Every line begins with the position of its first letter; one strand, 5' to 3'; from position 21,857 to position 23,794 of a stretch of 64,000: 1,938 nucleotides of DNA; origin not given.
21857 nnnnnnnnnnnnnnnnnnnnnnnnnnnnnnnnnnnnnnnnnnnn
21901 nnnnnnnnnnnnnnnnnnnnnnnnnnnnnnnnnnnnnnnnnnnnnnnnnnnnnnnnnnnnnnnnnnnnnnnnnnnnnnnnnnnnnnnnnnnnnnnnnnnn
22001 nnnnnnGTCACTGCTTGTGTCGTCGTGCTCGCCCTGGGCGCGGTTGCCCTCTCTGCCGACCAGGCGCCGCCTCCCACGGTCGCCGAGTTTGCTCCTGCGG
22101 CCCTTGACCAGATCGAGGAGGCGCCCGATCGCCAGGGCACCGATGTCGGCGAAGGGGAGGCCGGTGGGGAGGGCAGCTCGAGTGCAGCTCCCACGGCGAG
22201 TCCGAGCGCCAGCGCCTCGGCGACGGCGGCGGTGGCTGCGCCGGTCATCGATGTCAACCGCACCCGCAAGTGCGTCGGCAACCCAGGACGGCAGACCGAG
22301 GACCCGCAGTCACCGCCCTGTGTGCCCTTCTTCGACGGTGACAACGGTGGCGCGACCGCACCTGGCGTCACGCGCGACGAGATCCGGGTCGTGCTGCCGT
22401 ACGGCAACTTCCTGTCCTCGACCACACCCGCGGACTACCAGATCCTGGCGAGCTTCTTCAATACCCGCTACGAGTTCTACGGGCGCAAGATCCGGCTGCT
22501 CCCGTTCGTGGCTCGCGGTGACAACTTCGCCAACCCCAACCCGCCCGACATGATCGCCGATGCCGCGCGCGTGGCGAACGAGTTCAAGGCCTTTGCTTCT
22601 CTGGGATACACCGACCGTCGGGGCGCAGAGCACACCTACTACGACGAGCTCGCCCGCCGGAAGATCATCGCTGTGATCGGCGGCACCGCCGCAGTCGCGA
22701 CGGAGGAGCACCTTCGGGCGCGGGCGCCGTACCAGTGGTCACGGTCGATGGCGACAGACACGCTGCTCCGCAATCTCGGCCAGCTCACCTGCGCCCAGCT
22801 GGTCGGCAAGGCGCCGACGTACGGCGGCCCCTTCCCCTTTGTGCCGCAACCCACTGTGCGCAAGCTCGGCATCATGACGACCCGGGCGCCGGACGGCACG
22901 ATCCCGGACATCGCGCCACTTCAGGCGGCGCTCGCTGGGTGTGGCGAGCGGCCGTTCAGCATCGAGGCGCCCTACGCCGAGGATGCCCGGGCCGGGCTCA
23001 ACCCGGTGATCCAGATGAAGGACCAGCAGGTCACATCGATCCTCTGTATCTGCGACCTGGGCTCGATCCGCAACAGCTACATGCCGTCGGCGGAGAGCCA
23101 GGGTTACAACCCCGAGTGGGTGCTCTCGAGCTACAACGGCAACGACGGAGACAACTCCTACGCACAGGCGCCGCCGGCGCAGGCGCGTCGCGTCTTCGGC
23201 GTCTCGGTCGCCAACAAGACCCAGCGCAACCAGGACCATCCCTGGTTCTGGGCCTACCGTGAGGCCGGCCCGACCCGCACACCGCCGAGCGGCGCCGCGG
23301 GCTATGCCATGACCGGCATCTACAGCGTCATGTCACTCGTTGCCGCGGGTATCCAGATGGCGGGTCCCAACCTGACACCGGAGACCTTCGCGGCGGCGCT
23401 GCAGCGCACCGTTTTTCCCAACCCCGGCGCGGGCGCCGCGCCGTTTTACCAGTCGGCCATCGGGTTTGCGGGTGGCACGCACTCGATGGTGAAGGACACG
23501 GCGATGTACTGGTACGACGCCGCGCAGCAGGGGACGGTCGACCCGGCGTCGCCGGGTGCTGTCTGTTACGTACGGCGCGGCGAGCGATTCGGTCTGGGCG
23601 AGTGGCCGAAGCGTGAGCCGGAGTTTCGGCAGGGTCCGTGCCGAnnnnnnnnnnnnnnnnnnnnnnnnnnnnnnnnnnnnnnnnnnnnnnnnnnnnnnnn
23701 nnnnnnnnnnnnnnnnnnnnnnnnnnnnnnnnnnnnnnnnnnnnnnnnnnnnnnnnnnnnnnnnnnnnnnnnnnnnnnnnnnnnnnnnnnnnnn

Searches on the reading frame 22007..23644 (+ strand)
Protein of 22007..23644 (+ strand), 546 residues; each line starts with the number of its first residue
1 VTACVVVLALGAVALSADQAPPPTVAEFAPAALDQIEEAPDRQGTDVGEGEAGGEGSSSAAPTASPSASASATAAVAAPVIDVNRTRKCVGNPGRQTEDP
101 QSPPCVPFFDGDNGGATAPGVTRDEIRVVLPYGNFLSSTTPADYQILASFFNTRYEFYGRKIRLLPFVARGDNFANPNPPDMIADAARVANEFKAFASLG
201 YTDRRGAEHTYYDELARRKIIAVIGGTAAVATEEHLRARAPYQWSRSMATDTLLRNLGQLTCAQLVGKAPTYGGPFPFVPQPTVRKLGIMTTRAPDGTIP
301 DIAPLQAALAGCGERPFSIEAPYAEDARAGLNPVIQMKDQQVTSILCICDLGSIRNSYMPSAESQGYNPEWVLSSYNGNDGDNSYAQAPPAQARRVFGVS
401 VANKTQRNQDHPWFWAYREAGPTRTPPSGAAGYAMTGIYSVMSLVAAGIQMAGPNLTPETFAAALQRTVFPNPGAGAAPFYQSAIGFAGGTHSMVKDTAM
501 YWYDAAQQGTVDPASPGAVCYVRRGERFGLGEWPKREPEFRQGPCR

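Call 68: search_solved_structures(query=A4, max_evalue=1)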
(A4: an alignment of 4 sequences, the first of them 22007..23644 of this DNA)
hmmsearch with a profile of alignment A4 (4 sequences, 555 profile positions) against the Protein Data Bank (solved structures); distinct sequences matched with E-value up to 1: 1.
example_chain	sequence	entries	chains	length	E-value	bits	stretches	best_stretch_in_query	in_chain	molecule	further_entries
1b0x_A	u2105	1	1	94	0.21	13.3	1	195-246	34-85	PROTEIN (EPHA4 RECEPTOR TYROSINE KINASE)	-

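Call 69: search_protein_families(library=pfam, alignment_id=A4, max_evalue=1)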
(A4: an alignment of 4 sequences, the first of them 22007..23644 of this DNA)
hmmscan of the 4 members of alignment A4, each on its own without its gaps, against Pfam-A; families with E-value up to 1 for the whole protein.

A. member 1, window:22007-23644:+ (546 aa): 0 families

B. families by the number of members that match (of 4 scanned): 2 families
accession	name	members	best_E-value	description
PF13458.12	Peripla_BP_6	2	6.9e-09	Periplasmic binding protein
PF23347.1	TPR_Nup160_C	1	0.36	Nup160 C-terminal TPR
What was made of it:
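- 21950..23647 (+): Candidate cognate solute-binding protein (about 565 aa). It is a divergent Peripla_BP_6 relative with an N-terminal membrane anchor or signal sequence. Its assignment to this transporter is inferred. Pfam Peripla_BP_6 hits 2 of the 4 aligned homologues (best E 6.9e-09) but not the window member itself (call 69).
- The window's binding-protein candidate lies 15 kb away and fails Pfam on its own (call 69).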
